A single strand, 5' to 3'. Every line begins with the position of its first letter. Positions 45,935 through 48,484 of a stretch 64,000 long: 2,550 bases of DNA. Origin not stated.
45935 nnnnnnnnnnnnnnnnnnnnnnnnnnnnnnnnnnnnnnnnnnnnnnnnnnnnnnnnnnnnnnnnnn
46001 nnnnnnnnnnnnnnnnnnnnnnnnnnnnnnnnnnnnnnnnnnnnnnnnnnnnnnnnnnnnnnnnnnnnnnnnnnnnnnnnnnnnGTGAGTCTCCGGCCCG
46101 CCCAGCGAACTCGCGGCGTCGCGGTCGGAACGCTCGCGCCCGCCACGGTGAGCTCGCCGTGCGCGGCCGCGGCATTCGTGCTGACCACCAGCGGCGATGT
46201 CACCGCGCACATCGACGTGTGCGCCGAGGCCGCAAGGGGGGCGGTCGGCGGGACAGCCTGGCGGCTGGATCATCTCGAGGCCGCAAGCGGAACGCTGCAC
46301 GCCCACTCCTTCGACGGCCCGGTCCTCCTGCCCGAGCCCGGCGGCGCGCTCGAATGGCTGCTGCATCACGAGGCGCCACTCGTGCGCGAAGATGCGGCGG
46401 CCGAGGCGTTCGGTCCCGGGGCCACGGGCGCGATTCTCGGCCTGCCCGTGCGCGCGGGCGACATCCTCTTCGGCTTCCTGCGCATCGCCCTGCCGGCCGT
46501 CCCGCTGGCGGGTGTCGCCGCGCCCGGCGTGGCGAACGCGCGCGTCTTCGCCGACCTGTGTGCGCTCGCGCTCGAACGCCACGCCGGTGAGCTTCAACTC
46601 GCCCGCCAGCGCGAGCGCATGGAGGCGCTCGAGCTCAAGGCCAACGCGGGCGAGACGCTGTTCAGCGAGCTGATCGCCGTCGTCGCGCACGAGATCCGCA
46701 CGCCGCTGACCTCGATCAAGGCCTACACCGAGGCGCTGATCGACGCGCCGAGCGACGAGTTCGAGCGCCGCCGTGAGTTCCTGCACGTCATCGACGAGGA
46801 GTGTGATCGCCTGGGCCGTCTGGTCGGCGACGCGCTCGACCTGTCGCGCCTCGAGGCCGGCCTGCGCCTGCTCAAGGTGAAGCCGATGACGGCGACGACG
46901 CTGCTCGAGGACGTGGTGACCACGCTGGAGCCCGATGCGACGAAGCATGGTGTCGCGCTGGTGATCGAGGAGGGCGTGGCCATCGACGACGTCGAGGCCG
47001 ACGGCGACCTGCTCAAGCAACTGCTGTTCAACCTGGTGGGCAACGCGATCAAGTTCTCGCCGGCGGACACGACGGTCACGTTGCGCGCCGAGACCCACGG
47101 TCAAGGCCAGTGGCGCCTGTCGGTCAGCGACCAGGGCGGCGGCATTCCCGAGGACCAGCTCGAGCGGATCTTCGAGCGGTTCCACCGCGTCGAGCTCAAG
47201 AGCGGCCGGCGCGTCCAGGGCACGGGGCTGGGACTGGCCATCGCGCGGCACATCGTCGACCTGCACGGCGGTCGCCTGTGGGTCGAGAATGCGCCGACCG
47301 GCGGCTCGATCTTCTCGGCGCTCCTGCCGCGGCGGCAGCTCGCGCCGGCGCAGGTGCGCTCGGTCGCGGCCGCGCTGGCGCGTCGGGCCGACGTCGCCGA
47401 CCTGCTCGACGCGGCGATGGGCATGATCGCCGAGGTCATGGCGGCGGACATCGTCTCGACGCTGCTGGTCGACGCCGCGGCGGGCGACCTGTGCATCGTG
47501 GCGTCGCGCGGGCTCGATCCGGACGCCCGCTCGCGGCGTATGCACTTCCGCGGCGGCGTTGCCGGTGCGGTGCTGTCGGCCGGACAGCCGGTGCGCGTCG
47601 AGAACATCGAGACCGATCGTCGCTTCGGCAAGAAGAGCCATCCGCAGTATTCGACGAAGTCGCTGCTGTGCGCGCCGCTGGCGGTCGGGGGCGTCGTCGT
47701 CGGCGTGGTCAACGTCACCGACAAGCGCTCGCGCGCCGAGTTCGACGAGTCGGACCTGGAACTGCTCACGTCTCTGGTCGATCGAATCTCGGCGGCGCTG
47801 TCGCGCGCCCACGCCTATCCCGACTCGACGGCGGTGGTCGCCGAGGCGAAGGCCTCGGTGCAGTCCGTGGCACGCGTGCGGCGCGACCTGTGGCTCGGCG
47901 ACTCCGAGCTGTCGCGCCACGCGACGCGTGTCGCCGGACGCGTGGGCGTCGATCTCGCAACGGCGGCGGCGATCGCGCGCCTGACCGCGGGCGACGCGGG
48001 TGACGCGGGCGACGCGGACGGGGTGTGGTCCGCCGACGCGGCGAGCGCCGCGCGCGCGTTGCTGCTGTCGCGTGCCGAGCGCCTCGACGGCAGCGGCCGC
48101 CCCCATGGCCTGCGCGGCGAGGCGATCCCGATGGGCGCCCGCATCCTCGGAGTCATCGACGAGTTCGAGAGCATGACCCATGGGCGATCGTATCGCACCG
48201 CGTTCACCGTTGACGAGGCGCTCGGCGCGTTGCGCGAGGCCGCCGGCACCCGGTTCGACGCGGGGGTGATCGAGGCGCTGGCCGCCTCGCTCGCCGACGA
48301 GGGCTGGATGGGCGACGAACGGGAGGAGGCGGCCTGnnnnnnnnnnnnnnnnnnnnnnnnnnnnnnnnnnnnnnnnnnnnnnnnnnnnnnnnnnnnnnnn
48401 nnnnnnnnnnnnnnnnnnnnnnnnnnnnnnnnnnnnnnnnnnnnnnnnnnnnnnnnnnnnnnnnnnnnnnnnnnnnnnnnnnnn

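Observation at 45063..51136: c-di-GMP / two-component cluster with tandem paralogous kinases carrying degenerate HD-GYP tails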

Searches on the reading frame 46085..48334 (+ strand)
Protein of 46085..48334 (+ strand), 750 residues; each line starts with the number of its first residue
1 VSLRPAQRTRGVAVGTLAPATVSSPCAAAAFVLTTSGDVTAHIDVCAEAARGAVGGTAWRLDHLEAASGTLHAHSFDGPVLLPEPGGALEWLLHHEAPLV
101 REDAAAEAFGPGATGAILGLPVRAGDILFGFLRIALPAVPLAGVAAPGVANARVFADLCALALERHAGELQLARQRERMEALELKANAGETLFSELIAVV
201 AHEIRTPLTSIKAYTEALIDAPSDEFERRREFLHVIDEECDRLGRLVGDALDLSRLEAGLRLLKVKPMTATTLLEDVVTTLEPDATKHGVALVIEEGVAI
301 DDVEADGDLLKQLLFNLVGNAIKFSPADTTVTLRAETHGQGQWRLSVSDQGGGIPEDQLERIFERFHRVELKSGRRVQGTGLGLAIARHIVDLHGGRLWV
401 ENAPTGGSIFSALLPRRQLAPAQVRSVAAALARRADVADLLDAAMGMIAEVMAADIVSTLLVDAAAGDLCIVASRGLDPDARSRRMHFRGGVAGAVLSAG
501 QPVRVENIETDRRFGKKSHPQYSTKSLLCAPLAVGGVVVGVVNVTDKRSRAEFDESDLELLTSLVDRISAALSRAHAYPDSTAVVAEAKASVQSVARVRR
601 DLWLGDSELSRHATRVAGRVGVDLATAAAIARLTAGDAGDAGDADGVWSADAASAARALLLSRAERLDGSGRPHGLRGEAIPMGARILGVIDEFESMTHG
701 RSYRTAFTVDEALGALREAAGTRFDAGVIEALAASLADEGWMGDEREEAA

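Call 8: search_protein_families(library=pfam, proteins=[window:46085-48334:+], max_evalue=0.1)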
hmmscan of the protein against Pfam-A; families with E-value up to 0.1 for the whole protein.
window:46085-48334:+ (750 aa): 7 families
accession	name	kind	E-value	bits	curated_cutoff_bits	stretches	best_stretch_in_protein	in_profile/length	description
PF02518.31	HATPase_c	-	7.8e-30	104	26.4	1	306-417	2-110/111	Histidine kinase-, DNA gyrase B-, and HSP90-like ATPase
PF01590.32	GAF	-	9.4e-20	71.9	22.4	1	437-572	2-133/133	GAF domain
PF00512.31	HisKA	-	5.5e-19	68.4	26.9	1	194-259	3-66/66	His Kinase A (phospho-acceptor) domain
PF13487.12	HD_5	-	2.4e-18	66.9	27.2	1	661-726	103-168/170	HD domain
PF13185.12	GAF_2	-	6.8e-16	59.2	28.6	1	435-572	2-135/136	GAF domain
PF13492.12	GAF_3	-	2.7e-09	37.9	27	1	437-574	2-129/129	GAF domain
PF13589.12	HATPase_c_3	-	0.08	13.4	25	0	315-386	8-79/137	Histidine kinase-, DNA gyrase B-, and HSP90-like ATPase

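Call 10: search_protein_families(library=ncbifam, proteins=[window:46085-48334:+], max_evalue=0.01)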
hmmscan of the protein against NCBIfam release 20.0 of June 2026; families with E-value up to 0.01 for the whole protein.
window:46085-48334:+ (750 aa): 83 families (the best 25 are shown)
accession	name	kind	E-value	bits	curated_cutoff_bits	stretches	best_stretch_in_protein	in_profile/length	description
NF046044.1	PnpS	equivalog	2.2e-60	204.7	400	1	190-415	167-390/390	two-component system histidine kinase PnpS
NF033092.0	HK_WalK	equivalog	9.4e-56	189.6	725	1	195-415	374-593/594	cell wall metabolism sensor histidine kinase WalK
TIGR02966.1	phoR_proteo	equivalog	1.2e-53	182.3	334.2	1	194-413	115-332/333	phosphate regulon sensor histidine kinase PhoR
NF008312.0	PRK11100.1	equivalog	1.1e-43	149.8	356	1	188-416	251-474/477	two-component system sensor histidine kinase CreC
NF045911.1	TCSHisKinNblS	equivalog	6.8e-43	146.9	1000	1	194-399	389-603/621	two-component system sensor histidine kinase NblS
TIGR02956.1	TMAO_torS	equivalog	1.2e-41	142.8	676.5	1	194-425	465-691/967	TMAO reductase system sensor histidine kinase/response regulator TorS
NF041880.1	EPS_EpsF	equivalog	3e-41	141.5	900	1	176-415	261-492/492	response regulator EpsF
NF008468.0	PRK11360.1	equivalog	1.6e-40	139.1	646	1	194-418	397-610/616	two-component system sensor histidine kinase AtoS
NF041735.1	hist_kin_RppB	equivalog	1.8e-40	139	400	1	198-415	221-438/438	two-component system sensor histidine kinase RppB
TIGR01386.1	cztS_silS_copS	subfamily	1.2e-39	136.6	292.55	1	198-406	246-448/457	heavy metal sensor histidine kinase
NF047874.1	MASE3_PAS_HK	subfamily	4.1e-39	134.9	560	1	174-424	379-633/655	MASE3 domain-containing sensor histidine kinase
NF038297.2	hybrid_HK_HrmK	equivalog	4.7e-39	134.5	725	1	159-425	201-466/607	hybrid histidine kinase/response regulator HrmK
NF033093.1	HK_VicK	exception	1.3e-38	132.8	680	1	197-416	213-435/448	cell wall metabolism sensor histidine kinase VicK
NF007793.0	PRK10490.1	equivalog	1.9e-38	132.1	1123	1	154-418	633-884/895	two-component system sensor histidine kinase KdpD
NF007688.0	PRK10364.1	equivalog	5.2e-38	131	479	1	193-416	240-451/460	two-component system sensor histidine kinase ZraS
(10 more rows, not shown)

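Call 12: find_homologous_proteins(query=window:46085-48334:+, max_evalue=1e-20)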
Query window:46085-48334:+ (750 aa): 3913 proteins with E <= 1e-20 among 8000 candidates; the best 120 are listed.
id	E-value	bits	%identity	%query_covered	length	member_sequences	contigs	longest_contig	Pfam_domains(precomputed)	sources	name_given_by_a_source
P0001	0.0e+0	1605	100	100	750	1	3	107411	PF13185.13,PF13487.13,PF01590.33,PF02518.32,PF13492.13,PF00512.32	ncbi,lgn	-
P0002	0.0e+0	1424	89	100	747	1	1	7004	PF13185.13,PF13487.13,PF01590.33,PF02518.32,PF13492.13,PF00512.32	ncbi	-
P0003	0.0e+0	1242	81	100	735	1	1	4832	PF13185.13,PF13487.13,PF01590.33,PF02518.32,PF13492.13,PF00512.32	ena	-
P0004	0.0e+0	1187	77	100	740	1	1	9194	PF13185.13,PF13487.13,PF01590.33,PF02518.32,PF13492.13,PF00512.32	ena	-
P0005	0.0e+0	1186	78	97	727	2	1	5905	PF13185.13,PF13487.13,PF01590.33,PF02518.32,PF13492.13,PF00512.32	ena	-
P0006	0.0e+0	1024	68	97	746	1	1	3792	PF13185.13,PF13487.13,PF01590.33,PF02518.32,PF13492.13,PF00512.32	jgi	-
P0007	1.1e-291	988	67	96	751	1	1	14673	PF13185.13,PF13487.13,PF01590.33,PF02518.32,PF13492.13,PF00512.32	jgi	jgi:signal transduction histidine kinase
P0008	2.7e-288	976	66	98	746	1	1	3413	PF13185.13,PF13487.13,PF01590.33,PF02518.32,PF13492.13,PF00512.32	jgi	-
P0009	6.7e-281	952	65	96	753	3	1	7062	PF13185.13,PF13487.13,PF01590.33,PF02518.32,PF13492.13,PF00512.32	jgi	jgi:signal transduction histidine kinase/putative methionine-R-sulfoxide reductase with GAF domain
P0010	7.5e-278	942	64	95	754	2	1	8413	PF13185.13,PF13487.13,PF01590.33,PF02518.32,PF13492.13,PF00512.32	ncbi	-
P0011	6.2e-270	916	65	95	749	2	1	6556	PF13185.13,PF13487.13,PF01590.33,PF02518.32,PF00512.32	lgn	-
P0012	1.9e-266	904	63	95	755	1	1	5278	PF13185.13,PF13487.13,PF01590.33,PF02518.32,PF13492.13,PF00512.32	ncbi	ncbi:MAG: ATP-binding protein [Candidatus Eisenbacteria bacterium]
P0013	1.0e-257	875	62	94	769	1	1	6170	PF13185.13,PF13487.13,PF01590.33,PF02518.32,PF13492.13,PF00512.32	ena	-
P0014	1.6e-231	789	58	95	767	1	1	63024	PF13185.13,PF13487.13,PF01590.33,PF02518.32,PF13492.13,PF00512.32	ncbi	-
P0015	1.2e-225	769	56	96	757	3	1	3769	PF13185.13,PF13487.13,PF01590.33,PF02518.32,PF13492.13,PF00512.32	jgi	jgi:signal transduction histidine kinase/putative methionine-R-sulfoxide reductase with GAF domain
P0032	1.7e-159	551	44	98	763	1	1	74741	PF13185.13,PF13487.13,PF01590.33,PF02518.32,PF13492.13,PF00512.32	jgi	jgi:signal transduction histidine kinase/putative methionine-R-sulfoxide reductase with GAF domain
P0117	2.4e-130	454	41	91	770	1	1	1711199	PF13185.13,PF13487.13,PF01966.29,PF01590.33,PF02518.32,PF13492.13,PF00512.32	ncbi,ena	-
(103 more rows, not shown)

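Call 18: find_encoding_contigs(protein=P0001, flank=3000, max_places=3)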
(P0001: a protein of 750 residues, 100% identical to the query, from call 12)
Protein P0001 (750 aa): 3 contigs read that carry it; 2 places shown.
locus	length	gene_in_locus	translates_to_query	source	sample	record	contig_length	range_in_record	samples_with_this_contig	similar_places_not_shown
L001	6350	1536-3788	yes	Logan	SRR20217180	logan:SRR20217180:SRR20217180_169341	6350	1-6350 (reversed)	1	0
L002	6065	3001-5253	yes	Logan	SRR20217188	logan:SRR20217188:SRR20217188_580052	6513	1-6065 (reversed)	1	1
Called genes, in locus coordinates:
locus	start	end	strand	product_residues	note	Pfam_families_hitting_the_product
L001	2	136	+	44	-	?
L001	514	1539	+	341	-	PF00072:Response_reg, PF23198:PDE8A_N (weak), PF00990:GGDEF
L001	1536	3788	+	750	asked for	PF00512:HisKA, PF02518:HATPase_c, PF01590:GAF, PF13185:GAF_2, PF13492:GAF_3, PF13487:HD_5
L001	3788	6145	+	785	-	PF01590:GAF (faint), PF13185:GAF_2 (faint), PF00512:HisKA, PF02518:HATPase_c, PF13487:HD_5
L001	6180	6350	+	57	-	?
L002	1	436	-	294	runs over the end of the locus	?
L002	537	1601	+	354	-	PF00814:TsaD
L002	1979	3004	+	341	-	PF00072:Response_reg, PF23198:PDE8A_N (weak), PF00990:GGDEF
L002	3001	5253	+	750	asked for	PF00512:HisKA, PF02518:HATPase_c, PF01590:GAF, PF13185:GAF_2, PF13492:GAF_3, PF13487:HD_5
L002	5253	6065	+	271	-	?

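Call 19: find_encoding_contigs(protein=P0014, flank=7000, max_places=2)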
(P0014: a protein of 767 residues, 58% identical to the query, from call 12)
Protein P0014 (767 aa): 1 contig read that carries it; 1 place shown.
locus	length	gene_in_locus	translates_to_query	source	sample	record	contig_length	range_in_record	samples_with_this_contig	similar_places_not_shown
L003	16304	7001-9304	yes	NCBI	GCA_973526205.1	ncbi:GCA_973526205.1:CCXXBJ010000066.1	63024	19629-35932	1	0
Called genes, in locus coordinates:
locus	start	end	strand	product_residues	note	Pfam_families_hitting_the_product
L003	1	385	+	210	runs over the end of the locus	-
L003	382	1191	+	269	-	PF12973:Cupin_7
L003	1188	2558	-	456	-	PF03092:BT1 (weak), PF07690:MFS_1, PF13000:Acatn, PF07690:MFS_1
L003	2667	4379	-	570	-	PF14224:DUF4331, PF13860:FlgD_ig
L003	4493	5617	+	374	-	PF00814:TsaD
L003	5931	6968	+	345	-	PF00072:Response_reg, PF00990:GGDEF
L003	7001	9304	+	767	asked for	PF00512:HisKA, PF02518:HATPase_c, PF01590:GAF, PF13185:GAF_2, PF13492:GAF_3 (weak), PF13487:HD_5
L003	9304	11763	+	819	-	PF13492:GAF_3 (faint), PF00512:HisKA, PF02518:HATPase_c, PF01590:GAF, PF13185:GAF_2, PF13487:HD_5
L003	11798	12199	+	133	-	PF00072:Response_reg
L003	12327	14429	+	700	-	PF17764:PriA_3primeBD, PF00270:DEAD, PF04851:ResIII, PF18319:Zn_ribbon_PriA, PF00271:Helicase_C, PF18074:PriA_C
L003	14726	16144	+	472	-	PF07719:TPR_2 (faint), PF13424:TPR_12 (faint), PF13428:TPR_14 (faint), PF13431:TPR_17 (faint), PF13432:TPR_16 (faint), PF14559:TPR_19 (faint), PF00515:TPR_1 (faint), PF23914:TPR_CcmH_CycH (faint)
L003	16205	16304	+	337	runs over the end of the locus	PF07991:KARI_N, PF01450:KARI_C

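Call 20: find_encoding_contigs(protein=P0117, flank=7000, max_places=2)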
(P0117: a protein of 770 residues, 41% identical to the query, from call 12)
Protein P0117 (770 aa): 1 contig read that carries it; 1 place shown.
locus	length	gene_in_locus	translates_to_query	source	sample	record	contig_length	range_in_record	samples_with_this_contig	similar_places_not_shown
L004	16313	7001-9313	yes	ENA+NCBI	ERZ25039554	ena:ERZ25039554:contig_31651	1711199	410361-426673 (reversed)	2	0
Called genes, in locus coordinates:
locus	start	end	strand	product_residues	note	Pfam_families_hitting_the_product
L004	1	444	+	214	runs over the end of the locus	PF00005:ABC_tran, PF02463:SMC_N (faint), PF13191:AAA_16 (weak)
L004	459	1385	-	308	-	PF00756:Esterase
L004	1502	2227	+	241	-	-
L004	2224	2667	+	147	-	PF12836:HHH_3, PF00633:HHH (weak)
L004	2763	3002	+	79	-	-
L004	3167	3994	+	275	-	PF08241:Methyltransf_11 (weak), PF13649:Methyltransf_25 (weak)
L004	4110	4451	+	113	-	PF03091:CutA1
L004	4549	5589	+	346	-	PF00814:TsaD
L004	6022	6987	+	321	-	PF00072:Response_reg, PF00990:GGDEF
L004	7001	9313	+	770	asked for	PF13185:GAF_2 (weak), PF00512:HisKA, PF02518:HATPase_c, PF01590:GAF, PF13185:GAF_2, PF13492:GAF_3, PF01966:HD, PF13487:HD_5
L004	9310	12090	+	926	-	PF00512:HisKA, PF02518:HATPase_c, PF01590:GAF, PF13185:GAF_2, PF13492:GAF_3, PF01966:HD, PF13487:HD_5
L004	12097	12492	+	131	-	PF00072:Response_reg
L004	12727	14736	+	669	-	PF17764:PriA_3primeBD, PF00270:DEAD, PF04851:ResIII, PF18319:Zn_ribbon_PriA, PF00271:Helicase_C, PF18074:PriA_C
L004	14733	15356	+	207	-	-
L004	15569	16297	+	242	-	PF01966:HD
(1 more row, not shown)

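Call 21: find_encoding_contigs(protein=P0032, flank=7000, max_places=2)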
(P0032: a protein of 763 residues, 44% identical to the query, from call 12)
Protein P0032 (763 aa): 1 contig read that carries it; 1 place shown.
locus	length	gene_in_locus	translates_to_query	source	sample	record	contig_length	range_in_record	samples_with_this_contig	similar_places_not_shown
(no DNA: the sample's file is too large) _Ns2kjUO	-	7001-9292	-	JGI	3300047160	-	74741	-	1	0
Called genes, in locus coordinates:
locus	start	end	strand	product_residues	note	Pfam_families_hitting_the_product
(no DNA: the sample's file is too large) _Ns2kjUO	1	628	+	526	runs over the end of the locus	PF02874:ATP-synt_ab_N, PF00006:ATP-synt_ab, PF00306:ATP-synt_ab_C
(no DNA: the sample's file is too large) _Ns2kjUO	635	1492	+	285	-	PF00231:ATP-synt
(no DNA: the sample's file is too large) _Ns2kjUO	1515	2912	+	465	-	PF02874:ATP-synt_ab_N, PF00006:ATP-synt_ab, PF22919:ATP-synt_VA_C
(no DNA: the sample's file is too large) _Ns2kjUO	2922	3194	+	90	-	PF02823:ATP-synt_DE_N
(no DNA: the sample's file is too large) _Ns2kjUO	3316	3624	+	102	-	-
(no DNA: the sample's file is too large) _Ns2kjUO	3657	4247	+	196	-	-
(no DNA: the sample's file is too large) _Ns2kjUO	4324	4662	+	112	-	PF03091:CutA1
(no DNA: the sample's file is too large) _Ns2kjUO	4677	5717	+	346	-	PF00814:TsaD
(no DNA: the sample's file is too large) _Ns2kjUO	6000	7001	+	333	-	PF00072:Response_reg, PF00990:GGDEF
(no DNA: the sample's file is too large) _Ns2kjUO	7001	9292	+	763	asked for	PF00512:HisKA, PF02518:HATPase_c, PF01590:GAF, PF13185:GAF_2, PF13492:GAF_3, PF13487:HD_5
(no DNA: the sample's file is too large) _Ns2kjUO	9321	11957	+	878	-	PF01590:GAF (weak), PF13492:GAF_3 (faint), PF00512:HisKA, PF02518:HATPase_c, PF01590:GAF, PF13185:GAF_2 (weak), PF13487:HD_5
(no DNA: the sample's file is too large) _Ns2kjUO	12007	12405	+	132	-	PF00072:Response_reg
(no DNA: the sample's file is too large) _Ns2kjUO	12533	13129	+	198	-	PF17764:PriA_3primeBD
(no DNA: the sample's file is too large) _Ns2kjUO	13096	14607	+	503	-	PF00270:DEAD (weak), PF18319:Zn_ribbon_PriA, PF00271:Helicase_C (weak), PF18074:PriA_C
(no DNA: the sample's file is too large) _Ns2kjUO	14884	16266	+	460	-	PF13428:TPR_14 (faint), PF07719:TPR_2 (faint), PF13414:TPR_11 (faint), PF14559:TPR_19 (faint), PF13371:TPR_9 (faint), PF23914:TPR_CcmH_CycH (faint), PF13431:TPR_17 (faint), PF13432:TPR_16 (weak)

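Call 23: find_related_loci(query=A1, collection=genome_contigs, flank=6000)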
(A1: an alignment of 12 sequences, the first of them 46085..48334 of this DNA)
Query A1 (750 aa) in genome_contigs; peptide patterns used: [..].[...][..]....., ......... (x = any residue, [..] = any of these).
487 stretches matched a pattern; 473 encode a relative of the query (tblastn E <= 1e-3); the best 80 are kept; 80 distinct loci.
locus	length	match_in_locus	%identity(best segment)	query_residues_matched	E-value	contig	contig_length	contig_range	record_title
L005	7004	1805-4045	89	1-750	0e+0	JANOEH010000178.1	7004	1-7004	MAG: Candidatus Eisenbacteria bacterium isolate SOY_65_metabat_360 SOY_65_k141_3764715, whole genome shotgun sequence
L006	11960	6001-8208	85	1-742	0e+0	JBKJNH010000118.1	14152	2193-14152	MAG: Candidatus Eisenbacteria bacterium isolate ant_bin.365 S1Ck117_2641488_flag_1_multi_9.0000_len_14152, whole genome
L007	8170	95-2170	56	77-747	0e+0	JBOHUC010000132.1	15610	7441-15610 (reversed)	MAG: Candidatus Eiseniibacteriota bacterium isolate M3-S_metabat2.bin.149 k127_620074, whole genome shotgun sequence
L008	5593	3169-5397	54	5-749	0e+0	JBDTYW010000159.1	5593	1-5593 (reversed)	MAG: Candidatus Eisenbacteria bacterium isolate cluster4_bin.150 NODE_55287_length_5593_cov_5.767786, whole genome shotg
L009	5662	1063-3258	53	27-749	0e+0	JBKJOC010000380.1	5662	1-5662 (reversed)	MAG: Candidatus Eisenbacteria bacterium isolate ant_bin.394 k117_188350, whole genome shotgun sequence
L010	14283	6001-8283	53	1-749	0e+0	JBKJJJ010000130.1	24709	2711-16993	MAG: Candidatus Eisenbacteria bacterium isolate ant_bin.20 S1Ck117_1986088_flag_0_multi_13.0000_len_24709, whole genome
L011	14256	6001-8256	43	3-740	2e-154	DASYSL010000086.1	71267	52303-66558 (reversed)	MAG TPA_asm: Candidatus Eisenbacteria bacterium isolate SMAG_U4537 k141_809911, whole genome shotgun sequence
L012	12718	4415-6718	42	27-740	4e-150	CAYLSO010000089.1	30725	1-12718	MAG TPA_asm: uncultured bacterium isolate binchicken_co255_229 genome assembly, contig: k141_5561645, whole genome shotg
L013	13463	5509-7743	43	27-740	2e-149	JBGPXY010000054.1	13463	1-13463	MAG: Candidatus Eisenbacteria bacterium isolate OBJ1_062018_090_26 k141_1349365_length_13463_cov_12.5220, whole genome s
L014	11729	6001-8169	43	46-739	3e-148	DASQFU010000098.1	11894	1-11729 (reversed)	MAG TPA_asm: Candidatus Limnocylindria bacterium isolate SMAG_U11788 k141_593913, whole genome shotgun sequence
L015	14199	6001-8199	43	35-740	4e-146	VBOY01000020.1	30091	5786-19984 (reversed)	MAG: Candidatus Eisenbacteria bacterium isolate WS_8 14_1009_16_40cm_scaffold_9807, whole genome shotgun sequence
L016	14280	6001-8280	41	9-739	4e-150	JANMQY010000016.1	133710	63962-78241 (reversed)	MAG: Candidatus Eisenbacteria bacterium isolate OTE_51_metabat_109 OTE_51_k141_4980431, whole genome shotgun sequence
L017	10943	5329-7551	41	27-736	1e-144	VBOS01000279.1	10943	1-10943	MAG: Candidatus Eisenbacteria bacterium isolate WS_2 14_0903_13_30cm_scaffold_3598425, whole genome shotgun sequence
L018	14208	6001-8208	42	36-740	1e-144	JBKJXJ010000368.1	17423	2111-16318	MAG: Candidatus Eisenbacteria bacterium isolate swi_bin.170 k127_2852357, whole genome shotgun sequence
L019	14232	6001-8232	40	27-739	3e-143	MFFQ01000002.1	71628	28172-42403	MAG: Candidatus Eisenbacteria bacterium RBG_16_71_46 RBG_16_scaffold_1020, whole genome shotgun sequence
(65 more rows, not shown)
